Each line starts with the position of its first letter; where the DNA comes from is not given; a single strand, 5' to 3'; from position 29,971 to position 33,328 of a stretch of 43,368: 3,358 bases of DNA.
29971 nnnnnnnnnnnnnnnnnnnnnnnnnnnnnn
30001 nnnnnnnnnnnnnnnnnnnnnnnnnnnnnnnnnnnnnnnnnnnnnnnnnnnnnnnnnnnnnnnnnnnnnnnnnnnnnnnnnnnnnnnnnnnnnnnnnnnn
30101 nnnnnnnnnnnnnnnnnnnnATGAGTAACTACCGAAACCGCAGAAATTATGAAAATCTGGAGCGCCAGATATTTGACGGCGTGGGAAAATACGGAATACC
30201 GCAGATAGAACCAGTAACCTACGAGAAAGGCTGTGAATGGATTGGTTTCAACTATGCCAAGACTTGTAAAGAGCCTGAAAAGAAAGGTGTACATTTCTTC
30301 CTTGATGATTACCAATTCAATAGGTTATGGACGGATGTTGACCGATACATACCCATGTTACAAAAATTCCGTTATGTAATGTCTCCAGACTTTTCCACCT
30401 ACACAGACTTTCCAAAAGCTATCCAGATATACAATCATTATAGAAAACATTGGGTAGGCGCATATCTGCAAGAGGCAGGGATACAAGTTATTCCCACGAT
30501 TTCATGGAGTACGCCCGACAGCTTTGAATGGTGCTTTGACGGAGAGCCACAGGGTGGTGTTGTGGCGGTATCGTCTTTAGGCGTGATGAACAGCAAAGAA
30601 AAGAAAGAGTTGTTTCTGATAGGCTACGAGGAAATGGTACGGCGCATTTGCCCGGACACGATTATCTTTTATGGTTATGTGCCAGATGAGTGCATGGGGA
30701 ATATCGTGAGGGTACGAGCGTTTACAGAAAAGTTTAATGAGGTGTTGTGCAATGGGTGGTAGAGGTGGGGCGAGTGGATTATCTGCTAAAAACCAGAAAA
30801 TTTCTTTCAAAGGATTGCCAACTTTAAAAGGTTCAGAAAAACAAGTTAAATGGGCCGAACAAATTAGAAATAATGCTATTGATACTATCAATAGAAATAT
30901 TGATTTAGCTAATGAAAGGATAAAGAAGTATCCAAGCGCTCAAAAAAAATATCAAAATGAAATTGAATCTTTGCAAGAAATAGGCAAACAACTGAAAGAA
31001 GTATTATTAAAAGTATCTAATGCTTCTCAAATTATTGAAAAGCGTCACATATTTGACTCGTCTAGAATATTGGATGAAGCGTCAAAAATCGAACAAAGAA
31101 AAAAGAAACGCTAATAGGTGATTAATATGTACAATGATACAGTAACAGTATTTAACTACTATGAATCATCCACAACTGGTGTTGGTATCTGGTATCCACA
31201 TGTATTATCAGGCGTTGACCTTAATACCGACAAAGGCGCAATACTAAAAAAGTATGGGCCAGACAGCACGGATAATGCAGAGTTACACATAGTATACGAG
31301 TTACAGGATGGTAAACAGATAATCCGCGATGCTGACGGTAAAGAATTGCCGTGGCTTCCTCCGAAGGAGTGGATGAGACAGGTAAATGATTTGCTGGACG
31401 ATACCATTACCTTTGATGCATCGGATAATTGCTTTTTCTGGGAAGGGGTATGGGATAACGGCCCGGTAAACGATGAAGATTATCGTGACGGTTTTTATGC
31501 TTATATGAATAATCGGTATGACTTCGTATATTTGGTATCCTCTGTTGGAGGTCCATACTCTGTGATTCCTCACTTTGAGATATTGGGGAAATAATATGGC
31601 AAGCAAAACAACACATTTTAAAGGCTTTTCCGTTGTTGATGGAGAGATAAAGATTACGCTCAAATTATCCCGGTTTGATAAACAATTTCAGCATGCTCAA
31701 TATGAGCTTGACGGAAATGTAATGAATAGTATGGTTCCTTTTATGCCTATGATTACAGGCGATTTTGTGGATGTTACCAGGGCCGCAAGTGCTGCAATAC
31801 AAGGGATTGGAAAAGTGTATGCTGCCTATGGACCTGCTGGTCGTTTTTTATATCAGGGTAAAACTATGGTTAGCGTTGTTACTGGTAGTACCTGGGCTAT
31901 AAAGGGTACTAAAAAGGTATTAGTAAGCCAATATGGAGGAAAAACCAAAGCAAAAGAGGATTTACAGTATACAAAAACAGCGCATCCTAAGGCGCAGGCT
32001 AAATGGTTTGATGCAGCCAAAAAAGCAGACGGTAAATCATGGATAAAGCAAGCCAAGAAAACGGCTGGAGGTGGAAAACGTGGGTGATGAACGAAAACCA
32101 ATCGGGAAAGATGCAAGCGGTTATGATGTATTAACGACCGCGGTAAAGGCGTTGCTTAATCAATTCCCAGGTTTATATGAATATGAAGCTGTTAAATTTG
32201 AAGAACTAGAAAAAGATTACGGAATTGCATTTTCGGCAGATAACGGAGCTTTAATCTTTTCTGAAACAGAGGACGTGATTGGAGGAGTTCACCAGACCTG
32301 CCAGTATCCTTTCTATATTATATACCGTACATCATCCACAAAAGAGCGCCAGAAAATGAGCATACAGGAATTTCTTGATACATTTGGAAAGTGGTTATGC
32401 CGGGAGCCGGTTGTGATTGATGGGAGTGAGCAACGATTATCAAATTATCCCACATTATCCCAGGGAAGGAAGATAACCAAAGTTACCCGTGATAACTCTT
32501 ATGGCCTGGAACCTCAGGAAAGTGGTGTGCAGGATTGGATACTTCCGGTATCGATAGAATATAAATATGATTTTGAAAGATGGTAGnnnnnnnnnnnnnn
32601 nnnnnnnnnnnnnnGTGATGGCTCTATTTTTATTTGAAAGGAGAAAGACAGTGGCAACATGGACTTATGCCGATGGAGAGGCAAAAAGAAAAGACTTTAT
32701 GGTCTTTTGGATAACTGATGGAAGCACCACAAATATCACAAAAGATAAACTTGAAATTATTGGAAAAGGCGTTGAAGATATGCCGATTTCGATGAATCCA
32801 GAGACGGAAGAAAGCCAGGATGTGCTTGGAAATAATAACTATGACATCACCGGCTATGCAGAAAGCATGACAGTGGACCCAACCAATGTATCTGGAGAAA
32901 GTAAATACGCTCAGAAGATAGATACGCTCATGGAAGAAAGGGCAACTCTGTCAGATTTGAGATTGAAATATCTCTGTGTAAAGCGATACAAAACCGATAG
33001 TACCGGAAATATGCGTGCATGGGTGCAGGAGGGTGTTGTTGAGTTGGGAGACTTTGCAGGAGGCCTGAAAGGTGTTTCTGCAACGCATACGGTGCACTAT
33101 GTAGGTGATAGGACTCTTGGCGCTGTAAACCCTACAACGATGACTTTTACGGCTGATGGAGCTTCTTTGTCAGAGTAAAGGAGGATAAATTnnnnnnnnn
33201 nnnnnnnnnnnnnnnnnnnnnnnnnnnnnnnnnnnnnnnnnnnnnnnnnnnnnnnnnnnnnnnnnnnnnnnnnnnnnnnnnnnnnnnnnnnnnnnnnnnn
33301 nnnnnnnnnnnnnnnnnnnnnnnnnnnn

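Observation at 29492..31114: Second insertion in the head-tail joining region, with a holin-like protein far from the endolysin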

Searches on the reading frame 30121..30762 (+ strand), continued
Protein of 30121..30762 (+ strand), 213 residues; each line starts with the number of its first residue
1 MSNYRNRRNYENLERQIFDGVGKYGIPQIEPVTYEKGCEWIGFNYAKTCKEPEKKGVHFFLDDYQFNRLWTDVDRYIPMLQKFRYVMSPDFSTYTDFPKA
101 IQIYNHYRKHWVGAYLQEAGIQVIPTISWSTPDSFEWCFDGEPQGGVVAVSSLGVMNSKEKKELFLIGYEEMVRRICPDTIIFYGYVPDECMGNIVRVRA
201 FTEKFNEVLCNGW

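Call 121: fold_search(model_id=the predicted structure, library=viral)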
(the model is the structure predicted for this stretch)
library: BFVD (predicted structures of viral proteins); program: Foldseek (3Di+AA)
matches with E <= 10: 502; with E <= 0.001: 3
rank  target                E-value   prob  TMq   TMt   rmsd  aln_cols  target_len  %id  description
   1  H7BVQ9                1.2e-26  1.00  0.81  0.55   6.3       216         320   51  (no name in the UniProt tables at hand)
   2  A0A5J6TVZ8            1.6e-17  1.00  0.75  0.57   2.6       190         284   34  (no name in the UniProt tables at hand)
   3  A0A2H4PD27            1.4e-10  1.00  0.49  0.59   5.2       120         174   39  (no name in the UniProt tables at hand)
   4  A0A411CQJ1            2.4e-03  0.99  0.46  0.35   5.7       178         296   10  Queuine tRNA-ribosyltransferase [Arthrobacter phage Sonali]
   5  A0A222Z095            6.2e-03  0.99  0.53  0.33   7.2       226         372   10  Queuine tRNA-ribosyltransferase [Mycobacterium phage Bella96]
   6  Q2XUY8                7.1e-03  0.99  0.52  0.33   9.6       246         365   14  (no name in the UniProt tables at hand)
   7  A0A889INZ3            8.6e-03  0.99  0.50  0.26   4.6       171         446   16  (no name in the UniProt tables at hand)
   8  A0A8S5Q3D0            1.4e-02  0.93  0.42  0.43   6.0       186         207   11  Queuine tRNA-ribosyltransferase catalytic subunit 1, Queuine, tRNA, RNA, TRANSFERASE [Siphoviridae sp. ctKHH22]
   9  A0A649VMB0            1.6e-02  0.98  0.46  0.37   5.2       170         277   14  Queuine tRNA-ribosyltransferase [Arthrobacter phage Mufasa8]
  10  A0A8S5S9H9            2.2e-02  0.84  0.41  0.30  14.0       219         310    9  Uncharacterized protein [Myoviridae sp. ctByu2]
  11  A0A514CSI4            2.7e-02  0.96  0.47  0.24   4.9       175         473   11  tRNA guanine transglycosylase [Achromobacter phage Motura]
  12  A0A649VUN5            3.0e-02  0.93  0.47  0.42   6.5       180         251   10  Queuine tRNA-ribosyltransferase [Mycobacterium phage Tinciduntsolum]
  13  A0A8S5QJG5            5.0e-02  0.51  0.36  0.32   8.3       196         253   11  Uncharacterized protein [Siphoviridae sp. ctiOl67]
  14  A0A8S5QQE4            8.4e-02  0.84  0.47  0.17   5.3       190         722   10  Uncharacterized protein [Myoviridae sp. ctgXL3]
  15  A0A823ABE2            1.0e-01  0.69  0.49  0.43  15.9       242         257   10  (no name in the UniProt tables at hand)
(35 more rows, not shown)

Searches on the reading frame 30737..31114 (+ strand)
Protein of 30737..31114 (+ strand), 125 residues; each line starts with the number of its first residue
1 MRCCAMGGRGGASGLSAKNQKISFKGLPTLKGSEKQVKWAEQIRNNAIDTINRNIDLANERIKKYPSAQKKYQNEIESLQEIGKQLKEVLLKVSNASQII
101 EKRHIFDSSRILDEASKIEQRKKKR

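Call 4: search_protein_families(library=pfam, proteins=[window:30737-31114:+], max_evalue=0.1)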
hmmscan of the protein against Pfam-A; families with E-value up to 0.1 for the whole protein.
window:30737-31114:+ (125 aa): 2 families
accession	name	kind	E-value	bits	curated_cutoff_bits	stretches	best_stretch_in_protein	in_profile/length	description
PF22085.1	NorB_cytochrome_c-like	-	0.044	14.6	29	1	18-91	66-138/181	Nitric oxide reductase subunit B, cytochrome c-like domain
PF13359.12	DDE_Tnp_4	-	0.068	13.2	24.8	0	30-82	95-149/158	DDE superfamily endonuclease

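Call 6: search_protein_families(library=phrogs, proteins=[window:30737-31114:+], max_evalue=0.01)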
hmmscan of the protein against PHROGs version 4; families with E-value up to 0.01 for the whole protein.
window:30737-31114:+ (125 aa): 4 families
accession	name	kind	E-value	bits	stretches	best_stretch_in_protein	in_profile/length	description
phrog_16123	-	unknown function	1.1e-06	29.2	1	25-65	62-102/368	-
phrog_6775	-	unknown function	3.2e-06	27.9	1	15-107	32-119/276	-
phrog_5218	-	unknown function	0.00018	20.8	1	29-93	755-822/1599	-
phrog_16984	-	unknown function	0.0079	17.1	0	27-52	115-140/196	-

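Call 38: find_homologous_proteins(query=window:30752-31114:+, max_evalue=0.001)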
Query window:30752-31114:+ (120 aa): 18 proteins with E <= 0.001 among 41 candidates.
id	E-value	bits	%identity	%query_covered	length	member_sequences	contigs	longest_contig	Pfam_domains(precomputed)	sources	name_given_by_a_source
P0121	1.9e-67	242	100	100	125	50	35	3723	-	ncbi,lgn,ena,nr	nr:MAG TPA: hypothetical protein [Caudoviricetes sp.]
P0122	2.0e-66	239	98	100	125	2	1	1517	-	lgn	-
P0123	1.4e-65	236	98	100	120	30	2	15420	-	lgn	-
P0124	2.6e-65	235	97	100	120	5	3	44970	-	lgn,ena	-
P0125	1.1e-64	233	96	100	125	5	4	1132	-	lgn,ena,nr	nr:MAG TPA_asm: hypothetical protein [Caudoviricetes sp.]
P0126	2.1e-64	232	96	100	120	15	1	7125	-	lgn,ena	-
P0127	9.8e-57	208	88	100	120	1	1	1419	-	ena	-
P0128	2.2e-49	184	83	100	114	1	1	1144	-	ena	-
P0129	1.9e-46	175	98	73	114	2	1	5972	-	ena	-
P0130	1.2e-29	120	55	99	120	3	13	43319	-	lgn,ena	-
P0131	1.4e-28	117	89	54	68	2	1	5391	-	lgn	-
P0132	7.1e-26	108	51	83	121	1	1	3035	-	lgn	-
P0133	6.6e-22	96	47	87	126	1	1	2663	-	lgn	-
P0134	3.1e-17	81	46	100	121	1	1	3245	-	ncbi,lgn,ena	-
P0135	1.0e-14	73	43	82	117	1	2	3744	-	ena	-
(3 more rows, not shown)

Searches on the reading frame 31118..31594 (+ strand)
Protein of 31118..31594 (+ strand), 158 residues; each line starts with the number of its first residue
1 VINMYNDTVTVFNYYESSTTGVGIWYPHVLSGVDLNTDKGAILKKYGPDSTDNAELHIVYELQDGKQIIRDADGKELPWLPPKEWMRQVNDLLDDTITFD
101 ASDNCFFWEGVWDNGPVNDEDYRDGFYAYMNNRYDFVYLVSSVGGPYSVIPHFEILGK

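Call 4: search_protein_families(library=pfam, proteins=[window:31118-31594:+], max_evalue=0.1)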
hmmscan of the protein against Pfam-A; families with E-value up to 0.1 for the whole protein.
window:31118-31594:+ (158 aa): 0 families

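Call 6: search_protein_families(library=phrogs, proteins=[window:31118-31594:+], max_evalue=0.01)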
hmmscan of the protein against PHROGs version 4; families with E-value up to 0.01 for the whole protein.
window:31118-31594:+ (158 aa): 1 family
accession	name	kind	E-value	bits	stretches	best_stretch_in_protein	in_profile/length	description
phrog_3366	-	unknown function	2.3e-23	84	1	4-158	2-137/137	-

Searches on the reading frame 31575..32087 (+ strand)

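Call 4: search_protein_families(library=pfam, proteins=[window:31575-32087:+], max_evalue=0.1)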
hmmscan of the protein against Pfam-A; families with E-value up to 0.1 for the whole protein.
window:31575-32087:+ (170 aa): 1 family
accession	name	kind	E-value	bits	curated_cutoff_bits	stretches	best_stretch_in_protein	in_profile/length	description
PF11114.13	Minor_capsid_2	-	3.1e-06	27.7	27.7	1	35-162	16-111/113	Minor capsid protein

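Call 6: search_protein_families(library=phrogs, proteins=[window:31575-32087:+], max_evalue=0.01)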
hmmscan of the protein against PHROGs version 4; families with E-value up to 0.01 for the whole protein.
window:31575-32087:+ (170 aa): 1 family
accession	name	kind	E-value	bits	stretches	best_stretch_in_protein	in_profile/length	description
phrog_556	-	head and packaging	4.2e-18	67.1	1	12-170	33-163/295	minor head protein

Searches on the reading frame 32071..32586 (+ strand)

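Call 4: search_protein_families(library=pfam, proteins=[window:32071-32586:+], max_evalue=0.1)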
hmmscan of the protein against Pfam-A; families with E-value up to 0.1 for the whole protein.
window:32071-32586:+ (171 aa): 0 families

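Call 6: search_protein_families(library=phrogs, proteins=[window:32071-32586:+], max_evalue=0.01)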
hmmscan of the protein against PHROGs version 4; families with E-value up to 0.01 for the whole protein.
window:32071-32586:+ (171 aa): 1 family
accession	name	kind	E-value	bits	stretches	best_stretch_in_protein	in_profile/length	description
phrog_3266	-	connector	2.3e-22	80.3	1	21-165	3-139/142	tail completion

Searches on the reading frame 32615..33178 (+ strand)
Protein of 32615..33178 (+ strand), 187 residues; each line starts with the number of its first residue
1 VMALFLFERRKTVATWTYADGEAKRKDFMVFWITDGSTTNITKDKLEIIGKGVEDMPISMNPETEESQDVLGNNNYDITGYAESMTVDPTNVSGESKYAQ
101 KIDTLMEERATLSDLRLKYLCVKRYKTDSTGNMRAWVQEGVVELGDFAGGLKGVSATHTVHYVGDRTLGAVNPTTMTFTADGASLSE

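Call 6: search_protein_families(library=phrogs, proteins=[window:32615-33178:+], max_evalue=0.01)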
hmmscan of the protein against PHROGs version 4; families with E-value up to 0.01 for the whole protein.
window:32615-33178:+ (187 aa): 1 family
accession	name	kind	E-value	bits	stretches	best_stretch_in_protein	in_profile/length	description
phrog_3099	-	unknown function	7e-42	144.3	1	18-184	3-169/171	-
